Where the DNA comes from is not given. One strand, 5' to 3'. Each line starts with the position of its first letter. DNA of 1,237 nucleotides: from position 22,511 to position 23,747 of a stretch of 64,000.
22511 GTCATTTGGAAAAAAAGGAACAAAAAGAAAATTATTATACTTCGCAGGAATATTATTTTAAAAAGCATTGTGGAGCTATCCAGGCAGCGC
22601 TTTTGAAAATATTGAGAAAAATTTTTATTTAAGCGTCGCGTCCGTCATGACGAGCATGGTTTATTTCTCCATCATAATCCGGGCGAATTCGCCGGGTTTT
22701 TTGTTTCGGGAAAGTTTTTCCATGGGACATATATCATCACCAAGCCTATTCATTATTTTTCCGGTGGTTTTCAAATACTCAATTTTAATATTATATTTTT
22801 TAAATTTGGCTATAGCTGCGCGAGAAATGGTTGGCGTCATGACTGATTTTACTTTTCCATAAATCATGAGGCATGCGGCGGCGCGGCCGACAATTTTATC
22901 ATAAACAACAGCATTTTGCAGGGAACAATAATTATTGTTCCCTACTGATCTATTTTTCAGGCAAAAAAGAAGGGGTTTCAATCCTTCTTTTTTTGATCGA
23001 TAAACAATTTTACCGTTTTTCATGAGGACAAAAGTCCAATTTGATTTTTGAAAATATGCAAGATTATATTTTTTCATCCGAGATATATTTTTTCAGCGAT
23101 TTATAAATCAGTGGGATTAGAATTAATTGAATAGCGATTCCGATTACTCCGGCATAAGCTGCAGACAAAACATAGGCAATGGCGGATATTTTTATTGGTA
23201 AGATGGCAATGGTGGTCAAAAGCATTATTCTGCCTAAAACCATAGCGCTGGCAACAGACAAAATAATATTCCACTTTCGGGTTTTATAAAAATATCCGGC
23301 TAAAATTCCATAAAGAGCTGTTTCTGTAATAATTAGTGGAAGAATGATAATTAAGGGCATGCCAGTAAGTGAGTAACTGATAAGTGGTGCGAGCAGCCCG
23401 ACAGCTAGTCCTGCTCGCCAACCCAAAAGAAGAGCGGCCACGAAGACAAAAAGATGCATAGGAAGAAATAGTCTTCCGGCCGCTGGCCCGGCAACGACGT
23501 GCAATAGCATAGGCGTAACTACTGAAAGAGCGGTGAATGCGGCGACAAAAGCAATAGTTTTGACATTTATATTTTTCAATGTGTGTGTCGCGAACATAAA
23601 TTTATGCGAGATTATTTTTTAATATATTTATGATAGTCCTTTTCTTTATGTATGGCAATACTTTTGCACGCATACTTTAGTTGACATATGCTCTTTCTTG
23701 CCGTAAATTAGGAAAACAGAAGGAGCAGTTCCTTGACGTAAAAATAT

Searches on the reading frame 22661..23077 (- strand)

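Call 74: search_protein_families(library=pfam, proteins=[window:22661-23077:-], max_evalue=0.001)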
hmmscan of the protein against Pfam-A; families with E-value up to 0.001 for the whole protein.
window:22661-23077:- (138 aa): 1 family
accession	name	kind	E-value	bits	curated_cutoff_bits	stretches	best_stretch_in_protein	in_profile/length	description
PF08973.16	TM1506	-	4.4e-28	98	27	1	8-127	5-117/130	Domain of unknown function (DUF1893)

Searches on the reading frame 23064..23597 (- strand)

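Call 74: search_protein_families(library=pfam, proteins=[window:23064-23597:-], max_evalue=0.001)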
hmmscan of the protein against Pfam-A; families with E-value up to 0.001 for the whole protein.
window:23064-23597:- (177 aa): 2 families
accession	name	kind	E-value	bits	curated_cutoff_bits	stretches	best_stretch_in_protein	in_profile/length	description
PF12822.12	ECF_trnsprt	-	1.7e-10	41.6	30.7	1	13-165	1-169/169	ECF transporter, substrate-specific component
PF07155.17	ECF-ribofla_trS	-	2.7e-08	34.4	26.7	1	9-164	1-162/172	ECF-type riboflavin transporter, S component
